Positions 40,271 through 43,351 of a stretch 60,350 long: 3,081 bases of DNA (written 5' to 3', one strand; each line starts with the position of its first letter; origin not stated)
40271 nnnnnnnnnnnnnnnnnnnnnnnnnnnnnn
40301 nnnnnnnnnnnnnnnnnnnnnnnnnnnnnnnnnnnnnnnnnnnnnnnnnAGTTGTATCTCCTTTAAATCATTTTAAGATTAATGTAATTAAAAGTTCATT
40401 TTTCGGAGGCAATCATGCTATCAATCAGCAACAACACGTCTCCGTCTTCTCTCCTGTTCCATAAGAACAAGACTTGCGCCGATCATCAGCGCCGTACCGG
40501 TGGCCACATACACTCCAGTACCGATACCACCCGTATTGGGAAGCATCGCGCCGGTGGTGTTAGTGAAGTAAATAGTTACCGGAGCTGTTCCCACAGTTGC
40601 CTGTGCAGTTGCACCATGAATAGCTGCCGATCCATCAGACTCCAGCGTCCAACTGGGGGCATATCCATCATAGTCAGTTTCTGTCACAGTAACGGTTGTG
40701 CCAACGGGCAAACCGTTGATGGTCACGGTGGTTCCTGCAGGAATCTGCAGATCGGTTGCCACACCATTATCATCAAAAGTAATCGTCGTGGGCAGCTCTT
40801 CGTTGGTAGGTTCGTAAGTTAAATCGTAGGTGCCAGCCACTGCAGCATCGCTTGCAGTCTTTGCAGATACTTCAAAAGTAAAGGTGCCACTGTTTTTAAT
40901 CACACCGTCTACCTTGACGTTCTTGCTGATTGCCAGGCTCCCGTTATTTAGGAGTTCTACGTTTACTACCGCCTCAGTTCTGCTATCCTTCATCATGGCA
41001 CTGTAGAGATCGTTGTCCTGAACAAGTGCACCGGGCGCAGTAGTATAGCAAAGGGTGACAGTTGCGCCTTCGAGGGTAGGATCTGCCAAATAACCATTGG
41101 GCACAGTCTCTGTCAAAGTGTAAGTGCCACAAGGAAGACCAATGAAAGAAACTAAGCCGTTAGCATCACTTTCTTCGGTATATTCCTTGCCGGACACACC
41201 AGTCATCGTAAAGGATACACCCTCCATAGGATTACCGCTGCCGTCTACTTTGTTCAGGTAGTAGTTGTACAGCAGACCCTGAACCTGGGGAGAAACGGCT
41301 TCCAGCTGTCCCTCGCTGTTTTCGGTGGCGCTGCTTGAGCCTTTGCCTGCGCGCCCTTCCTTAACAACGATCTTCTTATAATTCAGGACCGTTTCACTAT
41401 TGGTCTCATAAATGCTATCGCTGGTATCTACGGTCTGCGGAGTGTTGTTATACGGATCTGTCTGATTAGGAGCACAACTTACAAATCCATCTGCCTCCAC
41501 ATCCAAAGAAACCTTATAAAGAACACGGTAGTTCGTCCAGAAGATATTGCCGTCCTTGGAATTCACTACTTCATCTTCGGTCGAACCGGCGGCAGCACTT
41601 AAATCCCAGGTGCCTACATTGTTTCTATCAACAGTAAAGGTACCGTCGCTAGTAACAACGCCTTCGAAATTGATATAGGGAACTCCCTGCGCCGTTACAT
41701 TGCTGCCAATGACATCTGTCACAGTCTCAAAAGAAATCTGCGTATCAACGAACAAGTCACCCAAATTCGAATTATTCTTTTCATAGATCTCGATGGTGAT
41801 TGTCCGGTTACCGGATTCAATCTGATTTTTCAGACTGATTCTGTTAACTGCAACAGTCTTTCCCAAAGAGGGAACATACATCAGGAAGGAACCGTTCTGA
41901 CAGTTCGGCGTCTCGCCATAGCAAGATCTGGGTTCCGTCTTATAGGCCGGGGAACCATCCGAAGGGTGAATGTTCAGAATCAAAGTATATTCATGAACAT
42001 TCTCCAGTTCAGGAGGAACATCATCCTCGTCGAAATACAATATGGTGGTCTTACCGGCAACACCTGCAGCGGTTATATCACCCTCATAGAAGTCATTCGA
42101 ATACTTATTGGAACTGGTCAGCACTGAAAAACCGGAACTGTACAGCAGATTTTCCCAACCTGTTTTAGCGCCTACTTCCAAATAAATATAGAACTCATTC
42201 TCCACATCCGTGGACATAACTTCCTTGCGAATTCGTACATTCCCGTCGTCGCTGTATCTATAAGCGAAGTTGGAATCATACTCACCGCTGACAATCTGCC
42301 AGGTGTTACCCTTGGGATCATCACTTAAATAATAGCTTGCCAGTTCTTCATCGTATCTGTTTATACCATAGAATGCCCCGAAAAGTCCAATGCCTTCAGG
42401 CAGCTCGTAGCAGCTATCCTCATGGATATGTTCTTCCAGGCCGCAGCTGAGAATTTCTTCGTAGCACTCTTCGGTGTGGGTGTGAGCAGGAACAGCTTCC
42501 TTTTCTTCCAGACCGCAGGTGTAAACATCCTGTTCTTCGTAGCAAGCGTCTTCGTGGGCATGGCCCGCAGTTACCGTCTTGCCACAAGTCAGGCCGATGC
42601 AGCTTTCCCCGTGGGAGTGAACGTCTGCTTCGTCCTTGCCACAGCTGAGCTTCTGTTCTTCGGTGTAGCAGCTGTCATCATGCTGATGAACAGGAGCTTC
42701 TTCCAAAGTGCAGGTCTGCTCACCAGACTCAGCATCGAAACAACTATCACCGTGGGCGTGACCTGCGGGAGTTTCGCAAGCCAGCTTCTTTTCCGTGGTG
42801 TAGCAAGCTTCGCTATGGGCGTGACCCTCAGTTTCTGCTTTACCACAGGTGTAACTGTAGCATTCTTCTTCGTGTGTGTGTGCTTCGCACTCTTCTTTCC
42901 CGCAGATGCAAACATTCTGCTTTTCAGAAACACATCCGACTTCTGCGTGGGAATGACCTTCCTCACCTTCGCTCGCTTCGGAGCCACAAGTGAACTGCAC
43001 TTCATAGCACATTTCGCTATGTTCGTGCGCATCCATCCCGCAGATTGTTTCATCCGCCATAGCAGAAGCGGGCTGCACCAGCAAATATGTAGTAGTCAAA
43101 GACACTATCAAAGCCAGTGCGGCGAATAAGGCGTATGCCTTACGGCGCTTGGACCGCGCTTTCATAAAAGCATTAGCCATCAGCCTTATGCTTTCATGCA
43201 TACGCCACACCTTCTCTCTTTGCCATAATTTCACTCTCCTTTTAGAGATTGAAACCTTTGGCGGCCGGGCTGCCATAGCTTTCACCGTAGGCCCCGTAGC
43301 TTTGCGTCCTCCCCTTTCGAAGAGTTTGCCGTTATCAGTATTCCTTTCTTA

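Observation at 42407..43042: Ten tandem Cys2-His2 knuckle repeats (C-G-x(3-9)-H-x-H-x3-C-[YF]) at the mature N-terminus of the pilus tip protein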

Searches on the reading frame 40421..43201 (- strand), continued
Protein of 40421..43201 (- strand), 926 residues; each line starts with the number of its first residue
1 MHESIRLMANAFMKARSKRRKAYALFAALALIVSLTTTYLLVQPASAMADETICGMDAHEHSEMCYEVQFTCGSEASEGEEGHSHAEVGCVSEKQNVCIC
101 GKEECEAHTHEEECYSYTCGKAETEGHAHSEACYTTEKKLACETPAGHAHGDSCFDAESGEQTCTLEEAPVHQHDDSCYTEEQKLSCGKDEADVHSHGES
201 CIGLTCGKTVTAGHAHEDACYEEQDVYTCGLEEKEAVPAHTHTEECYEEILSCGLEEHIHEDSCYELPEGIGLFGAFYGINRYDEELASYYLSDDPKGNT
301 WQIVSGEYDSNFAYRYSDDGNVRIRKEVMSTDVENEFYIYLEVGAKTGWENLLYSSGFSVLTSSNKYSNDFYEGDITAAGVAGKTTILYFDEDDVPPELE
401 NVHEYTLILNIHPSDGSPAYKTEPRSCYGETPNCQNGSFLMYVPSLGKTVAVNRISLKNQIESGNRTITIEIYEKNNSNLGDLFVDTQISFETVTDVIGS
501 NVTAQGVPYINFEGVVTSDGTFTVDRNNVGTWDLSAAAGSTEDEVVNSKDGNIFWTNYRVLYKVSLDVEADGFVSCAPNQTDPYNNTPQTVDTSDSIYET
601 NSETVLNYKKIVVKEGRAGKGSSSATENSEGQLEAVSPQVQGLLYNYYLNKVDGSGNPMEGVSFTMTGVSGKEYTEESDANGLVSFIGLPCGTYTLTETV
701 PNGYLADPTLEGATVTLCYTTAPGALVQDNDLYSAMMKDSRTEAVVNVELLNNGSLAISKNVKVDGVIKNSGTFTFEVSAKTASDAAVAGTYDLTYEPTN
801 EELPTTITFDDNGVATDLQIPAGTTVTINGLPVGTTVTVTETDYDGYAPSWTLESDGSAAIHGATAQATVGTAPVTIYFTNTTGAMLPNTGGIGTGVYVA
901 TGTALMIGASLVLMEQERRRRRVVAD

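Call 50: search_protein_families(library=pfam, proteins=[P0129], max_evalue=0.1)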
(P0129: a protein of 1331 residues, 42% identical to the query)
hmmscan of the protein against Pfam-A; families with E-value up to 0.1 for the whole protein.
P0129 (1331 aa): 4 families
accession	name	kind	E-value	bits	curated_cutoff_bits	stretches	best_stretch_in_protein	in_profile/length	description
PF00746.26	Gram_pos_anchor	-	1.7e-05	25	20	1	1290-1326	6-42/43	LPXTG cell wall anchor motif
PF09479.16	Flg_new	-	0.00099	19.6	27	2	789-845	8-63/65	Listeria-Bacteroides repeat domain (List_Bact_rpt)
PF18998.6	Flg_new_2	-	0.0016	18.8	23.6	1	862-904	8-47/73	Divergent InlB B-repeat domain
PF00339.34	Arrestin_N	-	0.0017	18.8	24.9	1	1132-1201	58-126/148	Arrestin (or S-antigen), N-terminal domain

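Call 51: search_protein_families(library=ncbifam, proteins=[P0129], max_evalue=0.1)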
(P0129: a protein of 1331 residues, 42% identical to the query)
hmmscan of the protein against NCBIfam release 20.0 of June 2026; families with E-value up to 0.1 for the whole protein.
P0129 (1331 aa): 4 families
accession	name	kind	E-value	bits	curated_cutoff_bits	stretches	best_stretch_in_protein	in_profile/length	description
TIGR01167.1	LPXTG_anchor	domain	4.1e-05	24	15.9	1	1292-1325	1-34/34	LPXTG cell wall anchor domain-containing protein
TIGR02543.1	List_Bact_rpt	repeat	0.00016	22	20.95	1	890-934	4-42/44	TIGR02543 family repeat protein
NF058582.1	Microco_LAVTG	domain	0.0047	17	27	1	1293-1324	2-33/34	LAVTG motif-containing sortase-dependent surface protein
NF041528.1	strep_LAETG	domain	0.041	13.7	30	0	1296-1324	5-35/35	LAETG motif-containing sortase-dependent surface protein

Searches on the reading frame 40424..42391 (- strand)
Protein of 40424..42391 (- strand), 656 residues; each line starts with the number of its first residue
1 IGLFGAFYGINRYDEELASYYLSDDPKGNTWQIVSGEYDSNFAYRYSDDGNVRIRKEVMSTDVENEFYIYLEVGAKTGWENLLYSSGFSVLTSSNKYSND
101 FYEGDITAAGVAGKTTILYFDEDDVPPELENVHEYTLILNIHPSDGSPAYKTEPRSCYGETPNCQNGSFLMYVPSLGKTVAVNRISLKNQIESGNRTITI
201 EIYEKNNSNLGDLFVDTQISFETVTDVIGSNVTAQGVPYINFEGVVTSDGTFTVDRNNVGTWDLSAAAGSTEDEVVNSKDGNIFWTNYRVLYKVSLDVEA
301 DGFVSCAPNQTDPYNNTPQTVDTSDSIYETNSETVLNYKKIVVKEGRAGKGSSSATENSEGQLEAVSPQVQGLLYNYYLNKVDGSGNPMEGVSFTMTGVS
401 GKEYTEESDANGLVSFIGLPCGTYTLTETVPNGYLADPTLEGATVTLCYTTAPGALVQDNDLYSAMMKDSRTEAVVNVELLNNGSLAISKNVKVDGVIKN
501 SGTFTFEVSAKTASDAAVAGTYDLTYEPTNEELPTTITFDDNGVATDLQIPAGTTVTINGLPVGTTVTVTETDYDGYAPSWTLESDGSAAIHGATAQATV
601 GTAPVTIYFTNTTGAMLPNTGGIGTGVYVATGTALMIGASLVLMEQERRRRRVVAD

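Call 35: search_solved_structures(query=window:40424-42391:-, max_evalue=1, show_alignments=0)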
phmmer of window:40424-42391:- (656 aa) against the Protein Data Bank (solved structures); distinct sequences matched with E-value up to 1: 8.
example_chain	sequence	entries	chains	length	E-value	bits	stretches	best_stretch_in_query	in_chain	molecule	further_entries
9uvr_A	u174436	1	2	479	2.1e-11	46.2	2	593-648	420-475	Surface protein, putative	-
8wxd_A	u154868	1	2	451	5.5e-07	31.5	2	364-441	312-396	Surface protein, putative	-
9uvm_A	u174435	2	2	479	4.2e-06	28.6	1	591-648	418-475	FimA fimbrial subunit-like protein, putative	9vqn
3rkp_A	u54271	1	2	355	4.4e-06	28.6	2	387-443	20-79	Collagen adhesion protein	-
3kpt_A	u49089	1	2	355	5.4e-06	28.3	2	387-443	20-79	Collagen adhesion protein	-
4lhs_A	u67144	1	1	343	0.18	13.3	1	294-374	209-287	Uncharacterized protein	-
4id2_A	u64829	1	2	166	0.25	12.8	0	41-106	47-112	Uncharacterized protein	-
2xr4_A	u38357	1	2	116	0.73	11.3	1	14-61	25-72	LECTIN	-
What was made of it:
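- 41075..41260 (-): SpaA/CnaB-type prealbumin-like stalk domain (aa 648-709). PDB sequence hits fall on the CnaB-type parts of surface proteins 9uvr, 8wxd and 3rkp (call 35).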

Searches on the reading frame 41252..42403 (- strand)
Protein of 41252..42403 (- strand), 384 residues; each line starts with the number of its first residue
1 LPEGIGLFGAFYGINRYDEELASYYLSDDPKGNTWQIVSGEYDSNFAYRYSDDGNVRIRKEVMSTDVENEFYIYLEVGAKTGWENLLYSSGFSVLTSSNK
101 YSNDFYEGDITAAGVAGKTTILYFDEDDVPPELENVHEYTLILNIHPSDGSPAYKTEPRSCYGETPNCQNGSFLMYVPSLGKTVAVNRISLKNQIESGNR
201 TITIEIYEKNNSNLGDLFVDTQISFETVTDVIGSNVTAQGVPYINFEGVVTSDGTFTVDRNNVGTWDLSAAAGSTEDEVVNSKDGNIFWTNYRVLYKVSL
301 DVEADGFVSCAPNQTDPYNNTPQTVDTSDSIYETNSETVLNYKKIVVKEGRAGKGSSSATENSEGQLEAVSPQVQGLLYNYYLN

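Call 65: predict_structure(alignment_id=A3)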
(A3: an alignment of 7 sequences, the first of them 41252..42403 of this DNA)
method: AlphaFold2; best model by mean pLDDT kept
length: 384 residues; sequences in the alignment: 7
mean_pLDDT: 72.2   pTM: 0.71
mean pLDDT of the five models: 72.2, 69.2, 68.7, 66.1, 65.4
residues with pLDDT >= 90: 36; 70-90: 199; 50-70: 109; < 50: 40
segments of 3 or more residues with pLDDT < 50: 1-14, 210-213, 236-238, 281-284, 350-356
pLDDT, mean of each block of 10 residues (from residue 1): 29 59 70 68 59 87 83 90 78 80 59 68 85 82 76 79 77 77 70 70 74 54 86 62 84 88 83 63 62 90 77 54 55 86 75 50 88 76 51
secondary structure, 60 per line:
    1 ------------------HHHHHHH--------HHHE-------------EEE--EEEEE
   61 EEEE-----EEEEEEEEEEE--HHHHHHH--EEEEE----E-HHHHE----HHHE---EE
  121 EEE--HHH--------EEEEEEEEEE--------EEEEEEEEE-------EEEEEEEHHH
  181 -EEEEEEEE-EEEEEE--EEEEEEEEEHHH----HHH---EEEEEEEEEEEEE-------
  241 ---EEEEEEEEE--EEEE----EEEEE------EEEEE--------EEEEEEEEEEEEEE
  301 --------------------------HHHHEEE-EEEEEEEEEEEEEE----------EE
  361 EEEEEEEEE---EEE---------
elements in order: H19-25 E51-53 E56-64 E70-80 H83-89 E92-96 H103-106 E119-123 E137-146 E155-163 E171-177 E182-189 E191-196 E199-207 E221-233 E244-252 E255-258 E263-267 E274-278 E287-300 H327-330 E331-333 E335-348 E359-369 E373-375
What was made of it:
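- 41282..42406 (-): All-beta payload region (about aa 266-640) of unknown fold family. This is the variable part of the tip protein. AF2 gives pLDDT 72, pTM 0.71 and nearly all beta-strand (call 65).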

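Call 68: fold_search(model_id=the predicted structure, library=pdb)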
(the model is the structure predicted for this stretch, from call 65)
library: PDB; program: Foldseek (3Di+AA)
matches with E <= 10: 689; with E <= 0.001: 0
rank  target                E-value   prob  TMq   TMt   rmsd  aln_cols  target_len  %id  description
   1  8rj8_E                5.6e-03  0.25  0.16  0.20  27.2       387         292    6  CytK nanopore mutant (released 2025-01-01)
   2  4e2q_A                6.2e-03  0.07  0.08  0.10  20.4       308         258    9  Crystal Structure of (S)-Ureidoglycine Aminohydrolase from Arabidopsis thaliana (released 2012-04-18)
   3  8wul_D                8.1e-03  0.14  0.12  0.13  18.3       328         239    7  Crystal structure of affinity enhanced TCR in complex with HLA-A*11:01 bound to KRAS-G12V peptide (VVGAVGVGK) (released 2024-05-01)
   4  2qk7_B                8.5e-03  0.11  0.12  0.15  27.3       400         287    8  A covalent S-F heterodimer of staphylococcal gamma-hemolysin (released 2008-02-19)
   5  6u3y_D                1.3e-02  0.20  0.12  0.17  24.0       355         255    8  Structure-based discovery of a novel small-molecule inhibitor of methicillin-resistant S. aureus (released 2020-03-25)
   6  3l81_A                1.4e-02  0.33  0.16  0.23  24.5       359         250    9  Crystal structure of adaptor protein complex 4 (AP-4) mu4 subunit C-terminal domain, in complex with a sorting peptide (released 2010-06-02)
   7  8egw_B                1.4e-02  0.06  0.08  0.08  38.1       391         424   10  Complex of Fat4(EC1-4) bound to Dchs1(EC1-3) (released 2023-02-22)
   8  1sfn_A                1.6e-02  0.03  0.07  0.08  20.6       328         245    8  Crystal structure of protein DR1152 from Deinococcus radiodurans R1, Pfam DUF861 (released 2004-06-22)
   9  3b07_A                1.7e-02  0.15  0.14  0.17  27.0       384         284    7  Crystal structure of octameric pore form of gamma-hemolysin from Staphylococcus aureus (released 2011-10-12)
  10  2f6a_A                1.7e-02  0.05  0.08  0.09  26.2       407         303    7  Collagen Adhesin and Collagen Complex Structure (released 2006-12-12)
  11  6u4p_A                1.8e-02  0.14  0.14  0.17  27.3       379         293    9  Structure-based discovery of a novel small-molecule inhibitor of methicillin-resistant S. aureus (released 2020-03-25)
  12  4p24_A                1.8e-02  0.13  0.14  0.16  27.4       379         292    9  pore forming toxin (released 2015-03-11)
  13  4jpq_A                1.8e-02  0.12  0.09  0.14  22.7       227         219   10  Crystal structure of a putative carbohydrate-binding protein (BACUNI_03838) from Bacteroides uniformis ATCC 8492 at 2. (released 2013-04-17)
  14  6ue5_A                1.8e-02  0.06  0.10  0.09  31.6       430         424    7  Crystal structure of full-length human DCAF15-DDB1-deltaPBP-DDA1-RBM39 in complex with 4-(aminomethyl)-N-(3-cyano-4-me (released 2019-12-18)
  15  4yhd_A                1.9e-02  0.18  0.15  0.20  27.4       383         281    9  Staphylococcal alpha-hemolysin H35A mutant monomer (released 2015-10-21)
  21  3txa                  3.2e-02  0.93  0.18  0.12   8.1       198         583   14  Structural Analysis of Adhesive Tip pilin, GBS104 from Group B Streptococcus agalactiae (released 2013-03-27)
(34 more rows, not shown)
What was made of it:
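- Closest known: Sortase-assembled pilus tip adhesins. Same: The window's payload model weakly resembles GBS104 (3txa, prob 0.93, E 0.03; call 68).
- Tried and rejected: Foldseek of the payload model found nothing at E<=0.001 (call 68).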
